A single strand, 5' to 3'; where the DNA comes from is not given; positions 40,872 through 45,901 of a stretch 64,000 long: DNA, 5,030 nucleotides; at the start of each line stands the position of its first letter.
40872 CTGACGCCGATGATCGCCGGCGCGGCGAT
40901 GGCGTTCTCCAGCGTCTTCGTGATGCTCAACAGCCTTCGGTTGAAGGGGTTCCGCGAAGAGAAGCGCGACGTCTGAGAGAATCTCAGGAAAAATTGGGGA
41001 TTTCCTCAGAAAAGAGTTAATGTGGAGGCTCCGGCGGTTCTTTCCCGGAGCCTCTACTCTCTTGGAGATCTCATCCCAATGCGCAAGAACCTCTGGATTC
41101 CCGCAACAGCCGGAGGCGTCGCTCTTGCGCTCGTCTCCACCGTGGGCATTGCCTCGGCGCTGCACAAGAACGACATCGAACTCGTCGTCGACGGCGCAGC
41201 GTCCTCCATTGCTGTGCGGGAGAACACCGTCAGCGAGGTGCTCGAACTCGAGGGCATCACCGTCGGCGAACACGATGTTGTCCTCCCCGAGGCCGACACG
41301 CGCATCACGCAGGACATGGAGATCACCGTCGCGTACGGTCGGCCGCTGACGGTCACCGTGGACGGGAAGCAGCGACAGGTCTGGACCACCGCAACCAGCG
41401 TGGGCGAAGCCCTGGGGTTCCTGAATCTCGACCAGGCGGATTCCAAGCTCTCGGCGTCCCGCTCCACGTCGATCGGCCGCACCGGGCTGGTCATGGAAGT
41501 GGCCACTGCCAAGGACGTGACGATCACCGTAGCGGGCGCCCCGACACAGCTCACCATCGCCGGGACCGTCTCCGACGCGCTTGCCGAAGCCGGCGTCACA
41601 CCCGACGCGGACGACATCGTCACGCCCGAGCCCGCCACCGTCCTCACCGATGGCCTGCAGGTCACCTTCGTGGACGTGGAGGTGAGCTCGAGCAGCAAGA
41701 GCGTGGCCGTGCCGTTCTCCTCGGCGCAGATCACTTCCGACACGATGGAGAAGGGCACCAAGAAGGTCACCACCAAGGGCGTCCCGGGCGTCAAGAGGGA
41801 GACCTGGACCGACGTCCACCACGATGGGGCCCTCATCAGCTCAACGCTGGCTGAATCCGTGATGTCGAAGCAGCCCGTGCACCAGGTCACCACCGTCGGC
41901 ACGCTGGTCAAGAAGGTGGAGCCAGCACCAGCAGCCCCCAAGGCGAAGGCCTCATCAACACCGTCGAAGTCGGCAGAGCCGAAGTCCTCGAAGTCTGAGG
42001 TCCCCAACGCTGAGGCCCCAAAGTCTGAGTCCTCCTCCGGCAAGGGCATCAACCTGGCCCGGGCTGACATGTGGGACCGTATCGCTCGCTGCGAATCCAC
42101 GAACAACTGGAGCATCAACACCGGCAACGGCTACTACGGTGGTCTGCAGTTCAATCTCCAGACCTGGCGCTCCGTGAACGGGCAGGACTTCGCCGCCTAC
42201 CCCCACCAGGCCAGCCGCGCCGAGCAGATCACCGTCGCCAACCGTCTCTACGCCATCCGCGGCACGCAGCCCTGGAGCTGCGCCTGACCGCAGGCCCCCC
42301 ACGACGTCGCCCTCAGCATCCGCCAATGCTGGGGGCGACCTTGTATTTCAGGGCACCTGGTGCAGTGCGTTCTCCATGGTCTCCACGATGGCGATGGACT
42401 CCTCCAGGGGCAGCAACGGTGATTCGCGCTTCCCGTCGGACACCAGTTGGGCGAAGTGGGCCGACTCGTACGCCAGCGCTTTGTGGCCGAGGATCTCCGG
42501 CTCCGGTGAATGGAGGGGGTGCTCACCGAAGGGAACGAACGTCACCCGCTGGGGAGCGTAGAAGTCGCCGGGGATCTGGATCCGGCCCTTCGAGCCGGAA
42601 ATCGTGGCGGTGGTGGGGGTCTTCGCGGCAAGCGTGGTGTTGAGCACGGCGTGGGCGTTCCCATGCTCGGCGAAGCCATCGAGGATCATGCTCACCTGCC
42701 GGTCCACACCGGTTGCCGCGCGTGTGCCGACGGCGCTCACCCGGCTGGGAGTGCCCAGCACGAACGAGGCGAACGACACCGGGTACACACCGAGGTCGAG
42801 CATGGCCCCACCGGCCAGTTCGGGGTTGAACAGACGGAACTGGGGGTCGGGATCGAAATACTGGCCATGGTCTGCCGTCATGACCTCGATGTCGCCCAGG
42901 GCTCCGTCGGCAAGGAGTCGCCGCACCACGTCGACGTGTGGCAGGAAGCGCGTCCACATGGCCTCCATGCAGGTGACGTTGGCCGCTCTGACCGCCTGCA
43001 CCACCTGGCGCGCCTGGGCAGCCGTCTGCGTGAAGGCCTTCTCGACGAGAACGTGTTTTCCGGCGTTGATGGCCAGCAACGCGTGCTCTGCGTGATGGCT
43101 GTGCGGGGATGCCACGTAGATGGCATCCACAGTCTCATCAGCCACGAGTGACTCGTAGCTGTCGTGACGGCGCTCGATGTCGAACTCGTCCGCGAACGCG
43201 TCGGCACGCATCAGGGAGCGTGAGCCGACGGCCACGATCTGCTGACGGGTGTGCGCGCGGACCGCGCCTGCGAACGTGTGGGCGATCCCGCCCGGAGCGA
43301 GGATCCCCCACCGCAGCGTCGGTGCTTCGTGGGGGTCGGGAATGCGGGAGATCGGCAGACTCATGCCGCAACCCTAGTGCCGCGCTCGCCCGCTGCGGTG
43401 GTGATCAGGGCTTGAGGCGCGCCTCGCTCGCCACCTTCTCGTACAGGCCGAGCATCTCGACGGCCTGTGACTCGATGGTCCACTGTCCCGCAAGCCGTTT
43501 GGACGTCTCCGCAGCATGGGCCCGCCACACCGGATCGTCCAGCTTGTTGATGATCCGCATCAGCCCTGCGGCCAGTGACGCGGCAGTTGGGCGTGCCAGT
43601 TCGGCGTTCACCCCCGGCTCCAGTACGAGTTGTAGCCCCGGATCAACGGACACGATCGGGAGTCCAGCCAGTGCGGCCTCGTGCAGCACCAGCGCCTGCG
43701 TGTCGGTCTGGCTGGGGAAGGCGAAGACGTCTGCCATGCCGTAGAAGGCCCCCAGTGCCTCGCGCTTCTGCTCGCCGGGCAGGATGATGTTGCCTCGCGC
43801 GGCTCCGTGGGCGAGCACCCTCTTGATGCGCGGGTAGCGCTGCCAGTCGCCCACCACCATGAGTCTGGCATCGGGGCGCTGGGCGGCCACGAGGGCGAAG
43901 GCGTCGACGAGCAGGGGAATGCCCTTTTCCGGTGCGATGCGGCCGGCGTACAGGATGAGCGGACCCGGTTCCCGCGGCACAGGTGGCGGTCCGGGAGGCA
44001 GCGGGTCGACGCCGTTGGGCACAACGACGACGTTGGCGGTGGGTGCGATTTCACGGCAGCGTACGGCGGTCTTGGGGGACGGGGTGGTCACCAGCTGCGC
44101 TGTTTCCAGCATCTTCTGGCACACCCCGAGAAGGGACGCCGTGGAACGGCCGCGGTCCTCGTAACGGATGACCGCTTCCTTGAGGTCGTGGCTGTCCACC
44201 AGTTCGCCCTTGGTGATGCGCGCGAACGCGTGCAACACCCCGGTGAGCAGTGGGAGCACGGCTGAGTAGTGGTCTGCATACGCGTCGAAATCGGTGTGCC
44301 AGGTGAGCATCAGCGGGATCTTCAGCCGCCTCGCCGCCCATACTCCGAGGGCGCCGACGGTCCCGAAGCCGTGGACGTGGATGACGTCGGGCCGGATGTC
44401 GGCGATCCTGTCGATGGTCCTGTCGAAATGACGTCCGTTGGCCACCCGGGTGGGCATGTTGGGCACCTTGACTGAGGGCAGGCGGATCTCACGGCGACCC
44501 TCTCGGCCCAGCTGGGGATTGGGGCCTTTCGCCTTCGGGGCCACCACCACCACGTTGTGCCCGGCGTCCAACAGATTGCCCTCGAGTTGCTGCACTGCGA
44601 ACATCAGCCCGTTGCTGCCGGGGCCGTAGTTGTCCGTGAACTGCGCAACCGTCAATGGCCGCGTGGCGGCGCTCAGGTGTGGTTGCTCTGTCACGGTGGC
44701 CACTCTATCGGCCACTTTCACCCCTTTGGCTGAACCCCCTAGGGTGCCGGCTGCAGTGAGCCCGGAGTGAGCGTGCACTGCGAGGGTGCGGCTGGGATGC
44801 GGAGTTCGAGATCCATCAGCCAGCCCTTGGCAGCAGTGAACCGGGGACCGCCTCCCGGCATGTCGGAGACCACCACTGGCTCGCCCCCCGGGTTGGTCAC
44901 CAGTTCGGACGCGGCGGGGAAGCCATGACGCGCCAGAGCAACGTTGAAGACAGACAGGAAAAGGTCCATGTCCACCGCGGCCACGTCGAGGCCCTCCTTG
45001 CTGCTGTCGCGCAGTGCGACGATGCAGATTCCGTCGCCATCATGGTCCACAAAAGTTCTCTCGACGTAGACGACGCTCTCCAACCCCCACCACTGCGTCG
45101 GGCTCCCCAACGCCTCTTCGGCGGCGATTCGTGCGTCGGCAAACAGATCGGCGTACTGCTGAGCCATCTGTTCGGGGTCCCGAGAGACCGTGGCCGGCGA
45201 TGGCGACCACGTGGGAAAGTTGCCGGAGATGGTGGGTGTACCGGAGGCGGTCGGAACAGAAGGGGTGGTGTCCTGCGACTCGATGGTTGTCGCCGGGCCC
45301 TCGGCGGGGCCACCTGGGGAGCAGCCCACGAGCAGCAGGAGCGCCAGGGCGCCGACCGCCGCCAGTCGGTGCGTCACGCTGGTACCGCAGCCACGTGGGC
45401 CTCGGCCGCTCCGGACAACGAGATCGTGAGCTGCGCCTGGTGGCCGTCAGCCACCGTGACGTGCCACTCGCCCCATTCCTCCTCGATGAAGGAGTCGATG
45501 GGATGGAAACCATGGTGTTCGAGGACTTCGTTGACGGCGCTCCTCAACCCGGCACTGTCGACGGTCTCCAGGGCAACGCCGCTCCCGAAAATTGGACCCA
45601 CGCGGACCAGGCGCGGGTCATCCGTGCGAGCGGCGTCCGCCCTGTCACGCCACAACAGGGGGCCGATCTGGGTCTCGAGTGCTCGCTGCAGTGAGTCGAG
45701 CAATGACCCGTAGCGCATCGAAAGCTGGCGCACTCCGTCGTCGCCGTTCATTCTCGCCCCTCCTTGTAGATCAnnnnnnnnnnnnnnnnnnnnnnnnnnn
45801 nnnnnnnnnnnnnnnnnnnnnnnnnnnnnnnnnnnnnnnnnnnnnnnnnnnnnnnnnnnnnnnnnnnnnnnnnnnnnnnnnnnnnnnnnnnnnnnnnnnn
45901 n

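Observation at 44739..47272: Coupled four-gene cassette resembling a type VII-style secreted effector plus immunity module, with a calpain-like protease head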

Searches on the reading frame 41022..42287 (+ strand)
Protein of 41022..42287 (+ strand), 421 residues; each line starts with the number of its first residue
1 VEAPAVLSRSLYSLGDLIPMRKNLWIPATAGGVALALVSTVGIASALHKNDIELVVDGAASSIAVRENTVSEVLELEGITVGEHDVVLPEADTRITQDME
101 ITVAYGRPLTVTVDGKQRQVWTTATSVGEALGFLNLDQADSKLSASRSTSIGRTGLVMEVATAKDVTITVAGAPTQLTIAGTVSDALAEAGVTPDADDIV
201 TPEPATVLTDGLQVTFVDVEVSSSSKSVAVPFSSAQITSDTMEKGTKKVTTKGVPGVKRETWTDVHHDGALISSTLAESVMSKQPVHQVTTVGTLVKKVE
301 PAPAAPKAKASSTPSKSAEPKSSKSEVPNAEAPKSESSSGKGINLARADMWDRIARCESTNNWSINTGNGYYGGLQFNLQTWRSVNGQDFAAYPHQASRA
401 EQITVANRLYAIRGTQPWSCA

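Call 50: search_protein_families(library=pfam, proteins=[window:41022-42287:+], max_evalue=0.001)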
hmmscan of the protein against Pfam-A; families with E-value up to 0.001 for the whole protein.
window:41022-42287:+ (421 aa): 3 families
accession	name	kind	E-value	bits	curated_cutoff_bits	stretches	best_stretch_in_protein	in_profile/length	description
PF06737.19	Transglycosylas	-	3.3e-29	101.8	27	1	347-420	3-76/77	Transglycosylase-like domain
PF03990.20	DUF348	-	1.2e-27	95.8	24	3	52-92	1-41/41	G5-linked-Ubiquitin-like domain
PF07501.17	G5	-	1.7e-14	54.2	23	1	226-294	6-74/75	G5 domain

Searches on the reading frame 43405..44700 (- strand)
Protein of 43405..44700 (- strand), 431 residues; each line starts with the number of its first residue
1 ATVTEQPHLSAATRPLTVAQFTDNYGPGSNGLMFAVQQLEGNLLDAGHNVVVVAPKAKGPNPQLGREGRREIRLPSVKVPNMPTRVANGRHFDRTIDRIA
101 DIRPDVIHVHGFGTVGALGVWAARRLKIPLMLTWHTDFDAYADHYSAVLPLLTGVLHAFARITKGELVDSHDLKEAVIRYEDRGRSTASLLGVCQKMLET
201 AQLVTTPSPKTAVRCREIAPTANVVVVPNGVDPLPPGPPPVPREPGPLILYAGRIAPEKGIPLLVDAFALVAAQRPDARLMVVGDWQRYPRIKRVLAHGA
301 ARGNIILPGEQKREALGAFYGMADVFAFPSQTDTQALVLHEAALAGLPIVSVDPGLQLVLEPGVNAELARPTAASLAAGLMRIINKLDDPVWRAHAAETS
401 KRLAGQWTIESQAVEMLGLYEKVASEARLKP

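Call 50: search_protein_families(library=pfam, proteins=[window:43405-44700:-], max_evalue=0.001)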
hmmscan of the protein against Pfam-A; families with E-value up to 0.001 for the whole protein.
window:43405-44700:- (431 aa): 6 families
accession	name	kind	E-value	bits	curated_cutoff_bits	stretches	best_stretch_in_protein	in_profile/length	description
PF00534.26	Glycos_transf_1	-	1.7e-23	83.4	26.4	1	244-385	13-157/172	Glycosyl transferases group 1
PF13692.12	Glyco_trans_1_4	-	5.1e-23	82.3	27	1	247-385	2-141/142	Glycosyl transferases group 1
PF13439.12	Glyco_transf_4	-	1.6e-21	77.5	28.5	1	36-233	8-168/170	Glycosyltransferase Family 4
PF13579.12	Glyco_trans_4_4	-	3.2e-18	67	29.7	1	35-230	6-158/158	Glycosyl transferase 4-like domain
PF20706.3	GT4-conflict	-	8.1e-09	35.4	26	1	196-375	142-335/385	Family 4 Glycosyltransferase in conflict systems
PF13477.12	Glyco_trans_4_2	-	0.00014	22.5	23.4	1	43-138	20-111/139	Glycosyl transferase 4-like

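Call 104: search_protein_families(library=padloc, proteins=[window:43405-44700:-], max_evalue=0.01)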
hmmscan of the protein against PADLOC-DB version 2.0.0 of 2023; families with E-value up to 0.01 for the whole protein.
window:43405-44700:- (431 aa): 0 families

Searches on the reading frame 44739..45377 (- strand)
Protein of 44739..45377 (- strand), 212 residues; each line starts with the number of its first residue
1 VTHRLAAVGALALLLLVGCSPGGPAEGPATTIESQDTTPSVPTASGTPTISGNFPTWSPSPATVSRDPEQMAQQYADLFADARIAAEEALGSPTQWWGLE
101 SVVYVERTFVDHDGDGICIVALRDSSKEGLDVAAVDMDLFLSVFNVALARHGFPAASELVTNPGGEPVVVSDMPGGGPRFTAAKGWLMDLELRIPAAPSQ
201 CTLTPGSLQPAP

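Call 4: search_protein_families(library=pfam, proteins=[window:44739-45377:-], max_evalue=1)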
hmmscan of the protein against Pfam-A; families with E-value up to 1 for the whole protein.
window:44739-45377:- (212 aa): 1 family
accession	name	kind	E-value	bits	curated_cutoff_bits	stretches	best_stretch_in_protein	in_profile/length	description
PF24381.1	DUF7537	-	0.13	12.2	31.7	1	4-44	1-39/258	Family of unknown function (DUF7537)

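Call 5: search_protein_families(library=ncbifam, proteins=[window:44739-45377:-], max_evalue=1)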
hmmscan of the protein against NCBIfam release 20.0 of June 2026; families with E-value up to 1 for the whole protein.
window:44739-45377:- (212 aa): 0 families

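Call 104: search_protein_families(library=padloc, proteins=[window:44739-45377:-], max_evalue=0.01)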
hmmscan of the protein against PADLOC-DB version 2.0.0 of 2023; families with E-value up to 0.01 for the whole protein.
window:44739-45377:- (212 aa): 0 families

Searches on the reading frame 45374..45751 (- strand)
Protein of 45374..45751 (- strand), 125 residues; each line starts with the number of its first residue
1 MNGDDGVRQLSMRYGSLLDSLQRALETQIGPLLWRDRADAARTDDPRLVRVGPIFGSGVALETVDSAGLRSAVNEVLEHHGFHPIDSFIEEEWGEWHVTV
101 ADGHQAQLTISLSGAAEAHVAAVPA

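Call 4: search_protein_families(library=pfam, proteins=[window:45374-45751:-], max_evalue=1)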
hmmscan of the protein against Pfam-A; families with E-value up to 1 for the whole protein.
window:45374-45751:- (125 aa): 0 families

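Call 5: search_protein_families(library=ncbifam, proteins=[window:45374-45751:-], max_evalue=1)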
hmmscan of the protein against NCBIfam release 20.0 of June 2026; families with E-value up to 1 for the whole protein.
window:45374-45751:- (125 aa): 0 families

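Call 53: find_homologous_proteins(query=A5, max_evalue=0.001)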
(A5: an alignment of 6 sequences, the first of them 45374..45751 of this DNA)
Query A5 (6 sequences) (125 aa, profile of the alignment): 8 proteins with E <= 0.001 among 3131 candidates.
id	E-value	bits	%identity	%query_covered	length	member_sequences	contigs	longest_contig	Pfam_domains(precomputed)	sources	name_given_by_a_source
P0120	9.0e-49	182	100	100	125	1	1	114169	-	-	-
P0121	1.4e-48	182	63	96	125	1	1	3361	-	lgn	-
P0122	8.0e-47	176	41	94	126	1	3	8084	-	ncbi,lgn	ncbi:MAG: hypothetical protein ACTH2Q_20660 [Propionibacteriaceae bacterium]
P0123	5.7e-46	173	35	60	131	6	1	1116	-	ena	-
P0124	5.9e-46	173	42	96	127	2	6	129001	-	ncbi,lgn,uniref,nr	ncbi:hypothetical protein [Tessaracoccus sp. OH4464_COT-324]|uniref:hypothetical protein n=1 Tax=Tes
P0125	4.3e-40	154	39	96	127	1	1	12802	-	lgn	-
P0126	1.2e-37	146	66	96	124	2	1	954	-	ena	-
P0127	3.0e-31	126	49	96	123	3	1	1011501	-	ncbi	ncbi:hypothetical protein GCM10028820_05790 [Tessaracoccus terricola]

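Call 64: predict_structure(alignment_id=A8)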
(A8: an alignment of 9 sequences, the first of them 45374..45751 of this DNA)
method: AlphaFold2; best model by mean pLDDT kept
length: 125 residues; sequences in the alignment: 9
mean_pLDDT: 93.4   pTM: 0.85
mean pLDDT of the five models: 93.4, 92.9, 92.5, 92.4, 92.0
residues with pLDDT >= 90: 109; 70-90: 13; 50-70: 3; < 50: 0
segments of 3 or more residues with pLDDT < 50: none
pLDDT, mean of each block of 10 residues (from residue 1): 80 96 96 94 93 96 94 97 95 93 93 97 90
secondary structure, 60 per line:
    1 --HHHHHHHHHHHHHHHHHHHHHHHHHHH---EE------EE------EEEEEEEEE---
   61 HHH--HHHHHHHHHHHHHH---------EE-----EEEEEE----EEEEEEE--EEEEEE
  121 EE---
elements in order: H3-29 E49-57 H66-79 E96-101 E106-112 E115-122

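Call 66: find_encoding_contigs(protein=P0127, flank=10000, max_places=3)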
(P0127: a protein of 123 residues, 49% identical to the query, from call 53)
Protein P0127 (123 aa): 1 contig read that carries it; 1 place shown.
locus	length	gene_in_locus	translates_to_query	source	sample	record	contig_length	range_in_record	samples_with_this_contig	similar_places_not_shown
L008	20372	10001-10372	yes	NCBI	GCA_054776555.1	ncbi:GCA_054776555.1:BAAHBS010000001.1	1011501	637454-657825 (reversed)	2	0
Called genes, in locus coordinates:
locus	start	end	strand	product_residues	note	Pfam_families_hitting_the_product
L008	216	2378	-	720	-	PF00122:E1-E2_ATPase, PF00702:Hydrolase, PF12710:HAD (weak), PF08282:Hydrolase_3 (faint)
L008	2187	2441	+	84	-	-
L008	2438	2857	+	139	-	PF19650:DUF6153 (weak)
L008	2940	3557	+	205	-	PF21172:CueP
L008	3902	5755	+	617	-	PF00664:ABC_membrane, PF00005:ABC_tran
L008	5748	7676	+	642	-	PF00664:ABC_membrane, PF00005:ABC_tran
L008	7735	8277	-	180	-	PF17940:TetR_C_31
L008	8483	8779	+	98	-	-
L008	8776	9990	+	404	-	-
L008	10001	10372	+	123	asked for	-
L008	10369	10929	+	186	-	-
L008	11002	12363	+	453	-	PF00479:G6PD_N, PF02781:G6PD_C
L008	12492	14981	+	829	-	PF08531:Bac_rhamnosid_N, PF05592:Bac_rhamnosid, PF17389:Bac_rhamnosid6H, PF17390:Bac_rhamnosid_C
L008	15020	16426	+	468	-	PF07690:MFS_1, PF13347:MFS_2, PF12832:MFS_1_like (weak)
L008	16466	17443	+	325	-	PF00356:LacI, PF13377:Peripla_BP_3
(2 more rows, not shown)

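Call 67: fold_search(model_id=the predicted structure, library=pdb)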
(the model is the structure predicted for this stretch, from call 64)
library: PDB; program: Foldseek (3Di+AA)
matches with E <= 10: 759; with E <= 0.001: 0
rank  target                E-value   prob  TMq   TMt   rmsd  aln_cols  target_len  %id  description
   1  2v7s                  9.0e-03  1.00  0.58  0.46   4.7       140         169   12  Crystal structure of the putative lipoprotein LppA from Mycobacterium tuberculosis (released 2008-08-26)
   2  3sl2                  2.4e-02  0.63  0.33  0.30   6.4       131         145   11  ATP Forms a Stable Complex with the Essential Histidine Kinase WalK (YycG) Domain (released 2012-06-27)
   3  4mjg_A                2.6e-02  0.92  0.46  0.36   7.4       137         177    9  Crystal structure of a DUF4853 family protein (ACTODO_00621) from Actinomyces odontolyticus ATCC 17982 at 2.65 A resol (released 2013-10-16)
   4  3iic_A                4.5e-02  0.23  0.26  0.22   9.7       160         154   11  Crystal structure of CheC-like superfamily protein (YP_001095400.1) from Shewanella SP. PV-4 at 2.13 A resolution (released 2009-08-18)
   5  3h2d_B                1.1e-01  0.33  0.35  0.31   8.0       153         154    9  Crystal structure of a chemotactic chec-like protein (so_3915) from shewanella oneidensis mr-1 at 1.86 A resolution (released 2009-04-28)
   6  6xrf_A                1.3e-01  0.51  0.39  0.36   5.9       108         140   15  EagT6 Tse6 NT complex (released 2020-12-30)
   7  3e1e_C                1.4e-01  0.20  0.28  0.27   7.6       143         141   12  Crystal structure of a Thioesterase family protein from Silicibacter pomeroyi. NorthEast Structural Genomics target Si (released 2008-09-30)
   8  9xps_1                1.4e-01  0.13  0.25  0.17  14.3       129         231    9  The neck structure of the Phage Phikz (released 2026-02-11)
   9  3k8g_B                1.5e-01  0.33  0.29  0.19   6.7       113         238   11  Structure of crystal form I of TP0453 (released 2010-10-27)
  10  9xps_6                1.5e-01  0.16  0.29  0.20  14.2       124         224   10  The neck structure of the Phage Phikz (released 2026-02-11)
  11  1v2b_B                1.7e-01  0.47  0.38  0.33   7.2       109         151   11  Crystal Structure of PsbP Protein in the Oxygen-Evolving Complex of Photosystem II from Higher Plants (released 2004-05-18)
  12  5x0z_E                2.0e-01  0.21  0.34  0.25  11.3       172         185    6  Crystal structure of FliM-SpeE complex from H. pylori (released 2017-09-13)
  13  5ldj_D                2.0e-01  0.07  0.16  0.12  14.6       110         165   15  Crystal structure of E.coli LigT complexed with phosphate (released 2017-01-18)
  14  6xrb_A                2.1e-01  0.25  0.32  0.28   7.1       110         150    6  Crystal structure of SciW from Salmonella typhimurium (released 2020-12-30)
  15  9xps_3                2.1e-01  0.13  0.29  0.19  11.4       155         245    7  The neck structure of the Phage Phikz (released 2026-02-11)
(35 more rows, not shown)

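Call 94: search_solved_structures(query=A7, max_evalue=10, show_alignments=1)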
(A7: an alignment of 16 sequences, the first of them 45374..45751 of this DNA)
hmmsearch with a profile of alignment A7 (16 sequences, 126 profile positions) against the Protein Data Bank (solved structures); distinct sequences matched with E-value up to 10: 4.
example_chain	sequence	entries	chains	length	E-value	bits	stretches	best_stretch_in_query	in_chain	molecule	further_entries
3vbc_A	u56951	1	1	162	0.98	12.7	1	12-38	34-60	Interleukin-17 receptor B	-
4tr0_A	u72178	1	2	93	1.1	12.6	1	51-89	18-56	Glutaredoxin 3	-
9r0w_A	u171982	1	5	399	1.3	12.3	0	18-34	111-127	Sll1902 protein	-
4tr1_A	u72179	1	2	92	1.6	12.1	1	53-89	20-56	Glutaredoxin 3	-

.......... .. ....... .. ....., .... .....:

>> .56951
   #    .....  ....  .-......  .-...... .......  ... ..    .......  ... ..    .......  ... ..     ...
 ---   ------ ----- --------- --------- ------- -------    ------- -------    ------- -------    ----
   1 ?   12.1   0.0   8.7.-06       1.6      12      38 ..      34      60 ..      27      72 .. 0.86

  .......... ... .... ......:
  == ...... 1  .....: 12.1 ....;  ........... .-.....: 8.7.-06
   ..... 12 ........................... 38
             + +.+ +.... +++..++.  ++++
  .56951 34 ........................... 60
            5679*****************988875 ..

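Call 104: search_protein_families(library=padloc, proteins=[window:45374-45751:-], max_evalue=0.01)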
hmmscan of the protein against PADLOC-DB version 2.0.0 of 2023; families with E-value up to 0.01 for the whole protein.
window:45374-45751:- (125 aa): 0 families
